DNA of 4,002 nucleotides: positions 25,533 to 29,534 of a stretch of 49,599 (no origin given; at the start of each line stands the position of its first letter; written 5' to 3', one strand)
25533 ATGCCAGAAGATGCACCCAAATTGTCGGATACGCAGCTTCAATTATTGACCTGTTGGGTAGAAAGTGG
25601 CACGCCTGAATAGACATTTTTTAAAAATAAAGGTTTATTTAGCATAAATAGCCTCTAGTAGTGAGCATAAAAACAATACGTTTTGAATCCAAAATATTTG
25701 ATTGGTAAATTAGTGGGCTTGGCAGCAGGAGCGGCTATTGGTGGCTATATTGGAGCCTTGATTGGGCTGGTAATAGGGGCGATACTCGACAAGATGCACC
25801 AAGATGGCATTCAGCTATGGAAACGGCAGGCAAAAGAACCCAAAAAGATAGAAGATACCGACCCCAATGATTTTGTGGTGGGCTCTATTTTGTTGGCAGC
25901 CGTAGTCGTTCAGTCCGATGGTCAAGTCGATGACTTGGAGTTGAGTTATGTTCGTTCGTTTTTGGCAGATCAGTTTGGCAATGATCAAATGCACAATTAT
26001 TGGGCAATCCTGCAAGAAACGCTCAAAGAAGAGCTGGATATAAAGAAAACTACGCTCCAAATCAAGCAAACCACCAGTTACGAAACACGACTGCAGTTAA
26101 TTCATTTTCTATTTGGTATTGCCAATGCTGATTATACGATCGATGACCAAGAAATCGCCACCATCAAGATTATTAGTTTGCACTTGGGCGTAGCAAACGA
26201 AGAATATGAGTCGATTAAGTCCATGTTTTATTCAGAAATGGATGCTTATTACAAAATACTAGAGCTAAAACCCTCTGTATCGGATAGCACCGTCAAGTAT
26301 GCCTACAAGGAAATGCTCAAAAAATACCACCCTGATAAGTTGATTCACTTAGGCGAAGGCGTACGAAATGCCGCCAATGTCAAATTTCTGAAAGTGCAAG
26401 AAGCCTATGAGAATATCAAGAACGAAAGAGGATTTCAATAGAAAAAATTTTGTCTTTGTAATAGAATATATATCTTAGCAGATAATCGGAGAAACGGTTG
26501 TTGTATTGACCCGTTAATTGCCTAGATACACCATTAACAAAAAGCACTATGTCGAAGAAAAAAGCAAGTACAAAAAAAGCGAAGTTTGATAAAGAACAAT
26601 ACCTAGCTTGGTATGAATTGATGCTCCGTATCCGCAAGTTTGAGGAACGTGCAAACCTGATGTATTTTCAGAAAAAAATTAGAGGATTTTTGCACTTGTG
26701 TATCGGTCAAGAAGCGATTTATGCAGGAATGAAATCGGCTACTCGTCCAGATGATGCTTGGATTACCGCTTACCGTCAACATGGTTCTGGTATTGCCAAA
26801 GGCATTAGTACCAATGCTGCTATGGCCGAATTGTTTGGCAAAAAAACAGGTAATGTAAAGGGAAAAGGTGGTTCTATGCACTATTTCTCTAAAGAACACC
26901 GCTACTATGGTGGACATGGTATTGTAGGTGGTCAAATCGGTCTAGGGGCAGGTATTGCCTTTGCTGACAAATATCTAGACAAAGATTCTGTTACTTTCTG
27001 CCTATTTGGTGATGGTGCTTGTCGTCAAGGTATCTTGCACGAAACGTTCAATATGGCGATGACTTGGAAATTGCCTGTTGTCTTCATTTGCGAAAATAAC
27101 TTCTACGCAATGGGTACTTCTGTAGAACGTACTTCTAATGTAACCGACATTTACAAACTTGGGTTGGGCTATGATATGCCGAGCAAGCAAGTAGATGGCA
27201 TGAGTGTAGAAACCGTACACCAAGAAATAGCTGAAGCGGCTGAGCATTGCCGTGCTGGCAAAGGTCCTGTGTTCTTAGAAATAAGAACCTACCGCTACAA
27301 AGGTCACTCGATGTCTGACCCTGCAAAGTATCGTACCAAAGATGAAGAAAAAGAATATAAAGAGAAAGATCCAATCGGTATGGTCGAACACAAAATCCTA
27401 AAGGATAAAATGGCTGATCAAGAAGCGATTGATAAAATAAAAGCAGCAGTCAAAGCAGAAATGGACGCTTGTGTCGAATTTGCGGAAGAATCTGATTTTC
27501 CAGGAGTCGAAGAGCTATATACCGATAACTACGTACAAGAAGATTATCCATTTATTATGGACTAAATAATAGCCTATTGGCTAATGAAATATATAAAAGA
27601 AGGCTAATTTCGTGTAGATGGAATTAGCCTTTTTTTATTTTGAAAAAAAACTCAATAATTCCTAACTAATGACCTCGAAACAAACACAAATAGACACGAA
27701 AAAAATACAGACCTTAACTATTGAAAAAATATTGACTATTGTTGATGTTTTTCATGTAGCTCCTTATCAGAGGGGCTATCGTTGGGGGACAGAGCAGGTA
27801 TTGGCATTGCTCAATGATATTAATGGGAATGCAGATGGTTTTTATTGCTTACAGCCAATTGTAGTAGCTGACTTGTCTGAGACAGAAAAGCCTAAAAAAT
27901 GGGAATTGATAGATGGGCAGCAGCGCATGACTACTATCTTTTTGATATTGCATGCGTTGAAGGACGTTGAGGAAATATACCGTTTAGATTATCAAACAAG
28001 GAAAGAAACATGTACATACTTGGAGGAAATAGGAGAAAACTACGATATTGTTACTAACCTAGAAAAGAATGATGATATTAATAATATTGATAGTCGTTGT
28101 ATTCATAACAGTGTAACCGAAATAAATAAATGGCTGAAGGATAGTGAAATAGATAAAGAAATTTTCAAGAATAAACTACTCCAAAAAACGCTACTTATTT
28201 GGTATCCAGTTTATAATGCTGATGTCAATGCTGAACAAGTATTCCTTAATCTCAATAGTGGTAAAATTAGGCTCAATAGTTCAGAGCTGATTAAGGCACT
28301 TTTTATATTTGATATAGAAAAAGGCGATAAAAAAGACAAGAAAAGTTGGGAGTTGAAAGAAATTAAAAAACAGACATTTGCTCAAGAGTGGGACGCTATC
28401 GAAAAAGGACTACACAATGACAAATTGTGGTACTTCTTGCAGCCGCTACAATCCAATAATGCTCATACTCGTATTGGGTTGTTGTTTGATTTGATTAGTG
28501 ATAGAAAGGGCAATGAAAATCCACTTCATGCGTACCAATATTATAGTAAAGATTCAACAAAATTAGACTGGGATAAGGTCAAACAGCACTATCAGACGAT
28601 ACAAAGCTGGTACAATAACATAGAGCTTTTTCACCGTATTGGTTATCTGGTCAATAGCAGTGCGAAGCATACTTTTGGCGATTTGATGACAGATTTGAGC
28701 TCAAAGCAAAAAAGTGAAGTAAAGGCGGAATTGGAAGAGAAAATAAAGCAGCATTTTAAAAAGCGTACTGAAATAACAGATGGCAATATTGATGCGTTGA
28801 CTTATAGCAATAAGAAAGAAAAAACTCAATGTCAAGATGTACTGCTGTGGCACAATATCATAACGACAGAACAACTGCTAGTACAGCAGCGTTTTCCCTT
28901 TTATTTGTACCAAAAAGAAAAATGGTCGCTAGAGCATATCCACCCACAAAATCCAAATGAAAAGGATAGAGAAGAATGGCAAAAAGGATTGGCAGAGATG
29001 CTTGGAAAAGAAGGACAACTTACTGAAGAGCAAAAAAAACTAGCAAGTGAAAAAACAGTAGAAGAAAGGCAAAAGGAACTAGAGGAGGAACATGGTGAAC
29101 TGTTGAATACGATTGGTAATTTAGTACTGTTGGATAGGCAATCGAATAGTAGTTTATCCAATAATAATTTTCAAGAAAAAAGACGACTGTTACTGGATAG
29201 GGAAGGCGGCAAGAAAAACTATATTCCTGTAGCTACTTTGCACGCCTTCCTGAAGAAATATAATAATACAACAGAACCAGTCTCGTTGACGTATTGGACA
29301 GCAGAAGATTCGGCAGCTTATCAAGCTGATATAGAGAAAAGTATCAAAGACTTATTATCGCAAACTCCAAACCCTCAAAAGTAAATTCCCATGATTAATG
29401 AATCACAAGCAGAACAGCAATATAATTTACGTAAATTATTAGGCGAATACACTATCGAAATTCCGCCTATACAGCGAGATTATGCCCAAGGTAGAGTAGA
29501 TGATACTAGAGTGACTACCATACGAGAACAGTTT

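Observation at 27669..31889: Tandem DUF262 proteins: a complete GmrSD-like type IV restriction enzyme followed by a DUF262 paralogue with a ~550-aa unknown C-terminal region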

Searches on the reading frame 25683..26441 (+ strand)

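Call 100: search_protein_families(library=pfam, proteins=[window:25683-26441:+], max_evalue=0.00001)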
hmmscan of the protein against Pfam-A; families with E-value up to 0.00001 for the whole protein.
window:25683-26441:+ (252 aa): 2 families
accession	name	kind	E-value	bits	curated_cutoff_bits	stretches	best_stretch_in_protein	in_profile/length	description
PF05099.18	TerB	-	7.7e-17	62.1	24.4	1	69-179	5-117/118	Tellurite resistance protein TerB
PF00226.36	DnaJ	-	9.1e-12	45.4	27.8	1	189-248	2-56/63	DnaJ domain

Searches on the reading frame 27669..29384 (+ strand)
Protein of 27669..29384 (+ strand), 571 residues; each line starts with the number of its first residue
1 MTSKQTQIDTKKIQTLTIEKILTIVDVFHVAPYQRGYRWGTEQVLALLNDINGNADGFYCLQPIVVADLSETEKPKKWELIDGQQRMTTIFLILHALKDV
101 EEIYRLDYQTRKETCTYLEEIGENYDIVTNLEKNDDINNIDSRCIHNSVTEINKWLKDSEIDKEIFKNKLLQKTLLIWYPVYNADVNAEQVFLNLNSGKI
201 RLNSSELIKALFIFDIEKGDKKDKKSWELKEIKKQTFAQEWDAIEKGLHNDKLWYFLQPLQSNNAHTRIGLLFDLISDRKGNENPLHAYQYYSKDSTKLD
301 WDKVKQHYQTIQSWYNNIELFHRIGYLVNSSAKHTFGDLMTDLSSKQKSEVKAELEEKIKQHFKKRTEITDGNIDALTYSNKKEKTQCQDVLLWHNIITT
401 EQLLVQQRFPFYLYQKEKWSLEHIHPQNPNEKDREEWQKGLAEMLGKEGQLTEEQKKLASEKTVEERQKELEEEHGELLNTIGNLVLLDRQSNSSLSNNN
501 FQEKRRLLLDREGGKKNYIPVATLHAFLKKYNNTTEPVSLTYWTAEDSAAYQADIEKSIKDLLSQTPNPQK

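Call 3: search_protein_families(library=pfam, proteins=[window:27669-29384:+], max_evalue=1)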
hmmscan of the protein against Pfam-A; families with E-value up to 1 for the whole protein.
window:27669-29384:+ (571 aa): 4 families
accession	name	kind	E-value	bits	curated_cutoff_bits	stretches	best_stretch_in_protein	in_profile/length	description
PF03235.19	GmrSD_N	-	1.2e-27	97.7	33.2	1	28-212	12-198/199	GmrSD restriction endonuclease, N-terminal domain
PF07510.16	GmrSD_C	-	2.8e-11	43.9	23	1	387-510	22-108/138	GmrSD restriction endonucleases, C-terminal domain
PF03172.18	HSR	-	0.11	13.1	24.9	1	88-137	21-71/99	HSR domain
PF14684.11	Tricorn_C1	-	0.19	12.1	24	1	290-309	19-38/59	Tricorn protease C1 domain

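Call 4: search_protein_families(library=padloc, proteins=[window:27669-29384:+], max_evalue=1)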
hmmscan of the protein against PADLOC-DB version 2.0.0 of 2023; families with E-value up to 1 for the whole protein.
window:27669-29384:+ (571 aa): 20 families
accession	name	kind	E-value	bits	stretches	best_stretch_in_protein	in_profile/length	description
PDLC02695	Orf5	-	4.5e-21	72.9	3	15-170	7-162/601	Orf5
PDLC04154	HEC-06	-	1.4e-19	68.2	3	11-113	7-109/569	-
PDLC04157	HEC-06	-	3.3e-17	60.3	2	7-170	3-141/558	-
PDLC02693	Orf5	-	3.4e-16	57.4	2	27-228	8-229/543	Orf5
PDLC04155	HEC-06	-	1.5e-15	54.7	2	12-124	6-117/562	-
PDLC02687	Orf5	-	1.7e-15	54.8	4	16-102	6-92/543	Orf5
PDLC02700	Orf5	-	6.9e-15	52.8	2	18-123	3-109/555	Orf5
PDLC02701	Orf5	-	2e-14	51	2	17-125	9-127/596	Orf5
PDLC02691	Orf5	-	2.2e-11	41.1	2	15-170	7-153/579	Orf5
PDLC02792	SspE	-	5.6e-11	39.5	2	28-108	24-121/771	SspE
PDLC02786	SspE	-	3.1e-10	37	2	26-100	22-108/766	SspE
PDLC02686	Orf5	-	6.6e-10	36.1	2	17-100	9-99/566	Orf5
PDLC02690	Orf5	-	1.5e-09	35.3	1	20-99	2-81/531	Orf5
PDLC02696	Orf5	-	4.9e-09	33.7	2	29-97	2-71/558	Orf5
PDLC02699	Orf5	-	8.1e-09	32.7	2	28-99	1-68/530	Orf5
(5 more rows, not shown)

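Call 5: search_protein_families(library=ncbifam, proteins=[window:27669-29384:+], max_evalue=1)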
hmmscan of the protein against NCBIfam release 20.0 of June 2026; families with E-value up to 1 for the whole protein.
window:27669-29384:+ (571 aa): 2 families
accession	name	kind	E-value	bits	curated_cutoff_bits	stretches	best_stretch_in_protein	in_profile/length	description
NF002088.0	PRK00915.1-5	equivalog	0.021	13.3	697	1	329-387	329-387/514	2-isopropylmalate synthase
NF041883.1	RNase_A_lipo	exception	0.24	11.4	200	1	278-319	70-112/168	RNase A-like domain-containing lipoprotein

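Call 7: search_solved_structures(query=window:27669-29384:+, max_evalue=1, show_alignments=2)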
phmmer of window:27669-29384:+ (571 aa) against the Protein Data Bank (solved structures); distinct sequences matched with E-value up to 1: 2.
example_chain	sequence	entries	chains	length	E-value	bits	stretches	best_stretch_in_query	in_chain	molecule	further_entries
6jiv_D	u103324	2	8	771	0.0001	24.3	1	28-99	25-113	SspE protein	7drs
7drr_D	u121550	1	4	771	0.0007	21.5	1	28-99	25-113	SspE protein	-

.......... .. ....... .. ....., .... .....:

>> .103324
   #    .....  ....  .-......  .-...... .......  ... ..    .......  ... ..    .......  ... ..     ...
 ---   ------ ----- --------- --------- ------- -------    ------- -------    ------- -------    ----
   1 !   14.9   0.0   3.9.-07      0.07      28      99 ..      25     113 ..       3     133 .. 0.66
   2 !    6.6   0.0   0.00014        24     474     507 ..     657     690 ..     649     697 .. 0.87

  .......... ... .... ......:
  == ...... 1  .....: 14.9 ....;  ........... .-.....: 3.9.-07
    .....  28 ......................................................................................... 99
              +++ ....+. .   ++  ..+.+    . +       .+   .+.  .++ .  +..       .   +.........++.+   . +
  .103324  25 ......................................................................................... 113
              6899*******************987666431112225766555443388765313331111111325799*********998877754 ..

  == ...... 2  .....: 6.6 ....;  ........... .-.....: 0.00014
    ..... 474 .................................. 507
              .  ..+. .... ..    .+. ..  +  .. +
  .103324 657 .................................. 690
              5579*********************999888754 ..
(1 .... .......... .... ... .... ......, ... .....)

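Call 63: search_solved_structures(query=A3, max_evalue=0.01)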
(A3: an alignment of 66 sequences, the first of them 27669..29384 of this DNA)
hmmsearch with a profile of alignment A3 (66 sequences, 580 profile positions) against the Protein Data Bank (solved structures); distinct sequences matched with E-value up to 0.01: 6.
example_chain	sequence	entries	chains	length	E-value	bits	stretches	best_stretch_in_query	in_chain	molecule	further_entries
9jfl_B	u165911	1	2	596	6e-23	84.7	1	9-231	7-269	DUF262 domain-containing protein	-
6jiv_D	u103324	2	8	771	2.6e-15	59.5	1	17-99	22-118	SspE protein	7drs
20yv_A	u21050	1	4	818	2.6e-14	56.2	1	18-241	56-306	DUF262 domain-containing protein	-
7drr_D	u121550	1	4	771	1.2e-13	54.1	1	17-99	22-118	SspE protein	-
20yw_A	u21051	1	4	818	8.2e-13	51.2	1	18-241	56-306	DUF262 domain-containing protein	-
7p9k_A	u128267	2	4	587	0.00037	22.7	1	13-208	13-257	DUF262 domain-containing protein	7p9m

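Call 66: search_protein_families(library=pfam, alignment_id=A3, max_evalue=0.001)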
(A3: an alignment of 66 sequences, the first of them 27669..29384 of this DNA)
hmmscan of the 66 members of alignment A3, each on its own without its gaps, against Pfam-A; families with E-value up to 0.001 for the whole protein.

A. member 1, window:27669-29384:+ (571 aa): 2 families
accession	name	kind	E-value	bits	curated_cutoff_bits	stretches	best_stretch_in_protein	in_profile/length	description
PF03235.19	GmrSD_N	-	1.2e-27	97.7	33.2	1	28-212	12-198/199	GmrSD restriction endonuclease, N-terminal domain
PF07510.16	GmrSD_C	-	2.8e-11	43.9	23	1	387-510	22-108/138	GmrSD restriction endonucleases, C-terminal domain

B. families by the number of members that match (of 66 scanned): 4 families
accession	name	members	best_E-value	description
PF03235.19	GmrSD_N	66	4.4e-36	GmrSD restriction endonuclease, N-terminal domain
PF07510.16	GmrSD_C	40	2.8e-11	GmrSD restriction endonucleases, C-terminal domain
PF02195.25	ParB_N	2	0.0002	ParB N-terminal domain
PF21780.2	DUF6875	1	0.00047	Domain of unknown function (DUF6875)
